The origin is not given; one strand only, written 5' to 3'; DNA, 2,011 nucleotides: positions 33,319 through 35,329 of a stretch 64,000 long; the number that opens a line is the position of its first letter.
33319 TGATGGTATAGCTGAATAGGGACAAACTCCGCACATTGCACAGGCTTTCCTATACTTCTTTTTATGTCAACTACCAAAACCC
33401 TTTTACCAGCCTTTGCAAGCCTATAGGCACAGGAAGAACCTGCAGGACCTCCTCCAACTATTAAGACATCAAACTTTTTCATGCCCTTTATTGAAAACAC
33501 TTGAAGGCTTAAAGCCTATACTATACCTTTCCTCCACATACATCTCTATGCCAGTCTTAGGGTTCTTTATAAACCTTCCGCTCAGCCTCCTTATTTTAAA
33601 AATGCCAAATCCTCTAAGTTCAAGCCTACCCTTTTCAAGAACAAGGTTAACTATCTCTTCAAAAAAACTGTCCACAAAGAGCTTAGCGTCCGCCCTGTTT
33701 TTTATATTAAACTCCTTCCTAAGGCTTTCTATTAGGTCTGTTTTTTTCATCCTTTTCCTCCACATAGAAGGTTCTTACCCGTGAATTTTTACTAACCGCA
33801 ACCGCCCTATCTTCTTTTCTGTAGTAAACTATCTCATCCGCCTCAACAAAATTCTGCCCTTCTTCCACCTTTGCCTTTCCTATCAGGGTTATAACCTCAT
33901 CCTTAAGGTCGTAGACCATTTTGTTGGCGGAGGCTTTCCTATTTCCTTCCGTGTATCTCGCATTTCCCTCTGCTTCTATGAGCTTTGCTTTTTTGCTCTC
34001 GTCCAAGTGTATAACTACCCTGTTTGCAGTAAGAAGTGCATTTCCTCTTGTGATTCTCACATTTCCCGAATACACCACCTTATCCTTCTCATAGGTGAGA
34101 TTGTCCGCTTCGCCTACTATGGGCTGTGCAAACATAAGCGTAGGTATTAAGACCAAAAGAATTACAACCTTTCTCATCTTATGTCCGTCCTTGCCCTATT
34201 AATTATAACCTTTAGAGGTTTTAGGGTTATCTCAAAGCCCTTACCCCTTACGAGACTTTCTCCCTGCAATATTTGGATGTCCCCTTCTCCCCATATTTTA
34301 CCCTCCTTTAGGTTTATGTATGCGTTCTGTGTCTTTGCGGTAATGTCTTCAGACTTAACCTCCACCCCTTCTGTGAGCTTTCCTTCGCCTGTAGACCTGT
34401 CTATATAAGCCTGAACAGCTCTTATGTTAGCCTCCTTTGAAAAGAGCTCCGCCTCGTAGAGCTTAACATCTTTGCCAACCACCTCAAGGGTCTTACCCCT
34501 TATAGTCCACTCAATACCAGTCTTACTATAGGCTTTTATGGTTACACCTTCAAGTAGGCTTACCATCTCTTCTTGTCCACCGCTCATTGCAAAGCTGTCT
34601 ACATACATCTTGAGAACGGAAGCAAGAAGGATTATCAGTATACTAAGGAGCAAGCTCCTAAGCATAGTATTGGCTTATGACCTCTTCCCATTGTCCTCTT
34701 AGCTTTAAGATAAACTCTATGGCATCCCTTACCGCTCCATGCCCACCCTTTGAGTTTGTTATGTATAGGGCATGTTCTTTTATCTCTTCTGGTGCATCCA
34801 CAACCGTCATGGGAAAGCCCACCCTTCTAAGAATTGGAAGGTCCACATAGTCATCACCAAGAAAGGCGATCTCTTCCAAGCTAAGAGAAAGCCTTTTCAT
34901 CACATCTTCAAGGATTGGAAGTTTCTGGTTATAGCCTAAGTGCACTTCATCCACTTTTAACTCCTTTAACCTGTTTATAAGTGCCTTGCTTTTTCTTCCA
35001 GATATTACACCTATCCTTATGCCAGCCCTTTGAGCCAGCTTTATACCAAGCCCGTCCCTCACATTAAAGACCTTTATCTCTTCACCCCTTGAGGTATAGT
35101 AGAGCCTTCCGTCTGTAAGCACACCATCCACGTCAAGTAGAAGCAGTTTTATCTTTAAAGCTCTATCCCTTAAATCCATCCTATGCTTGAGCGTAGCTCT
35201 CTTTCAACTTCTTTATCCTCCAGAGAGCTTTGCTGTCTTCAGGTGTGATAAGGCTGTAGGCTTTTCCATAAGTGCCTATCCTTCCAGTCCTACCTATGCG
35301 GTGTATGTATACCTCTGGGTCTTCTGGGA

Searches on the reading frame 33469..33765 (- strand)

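Call 104: search_protein_families(library=pfam, proteins=[window:33469-33765:-], max_evalue=0.00001)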
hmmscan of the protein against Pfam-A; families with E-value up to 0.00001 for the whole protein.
window:33469-33765:- (98 aa): 1 family
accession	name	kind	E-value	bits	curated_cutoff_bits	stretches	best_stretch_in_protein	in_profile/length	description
PF00216.26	Bac_DNA_binding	-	2.4e-19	69.8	22.4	1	6-92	1-86/90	Bacterial DNA-binding protein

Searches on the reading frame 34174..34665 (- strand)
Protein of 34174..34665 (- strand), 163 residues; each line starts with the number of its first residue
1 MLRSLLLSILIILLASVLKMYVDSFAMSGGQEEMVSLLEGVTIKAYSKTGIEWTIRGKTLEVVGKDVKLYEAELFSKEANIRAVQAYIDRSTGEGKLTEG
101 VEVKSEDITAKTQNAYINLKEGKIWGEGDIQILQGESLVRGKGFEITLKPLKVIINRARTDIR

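Call 104: search_protein_families(library=pfam, proteins=[window:34174-34665:-], max_evalue=0.00001)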
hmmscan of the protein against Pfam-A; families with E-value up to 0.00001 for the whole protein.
window:34174-34665:- (163 aa): 1 family
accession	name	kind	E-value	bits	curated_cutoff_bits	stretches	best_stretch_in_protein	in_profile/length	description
PF06835.18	LptC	-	7e-06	26.2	21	0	29-149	27-160/175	Lipopolysaccharide-assembly, LptC-related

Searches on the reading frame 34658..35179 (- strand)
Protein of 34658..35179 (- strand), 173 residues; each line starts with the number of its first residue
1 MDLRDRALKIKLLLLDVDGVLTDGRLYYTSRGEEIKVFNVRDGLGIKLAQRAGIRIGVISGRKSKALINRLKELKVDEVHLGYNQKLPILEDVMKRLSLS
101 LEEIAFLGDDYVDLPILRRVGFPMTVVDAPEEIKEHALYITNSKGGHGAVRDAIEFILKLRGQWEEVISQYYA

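Call 104: search_protein_families(library=pfam, proteins=[window:34658-35179:-], max_evalue=0.00001)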
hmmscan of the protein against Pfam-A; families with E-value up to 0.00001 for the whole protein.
window:34658-35179:- (173 aa): 2 families
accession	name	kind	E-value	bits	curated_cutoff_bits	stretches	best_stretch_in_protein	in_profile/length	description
PF08282.18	Hydrolase_3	-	1.5e-11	45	20.9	1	86-148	188-250/255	haloacid dehalogenase-like hydrolase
PF00702.32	Hydrolase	-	1.9e-07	32.1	26.4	0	47-121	108-191/191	haloacid dehalogenase-like hydrolase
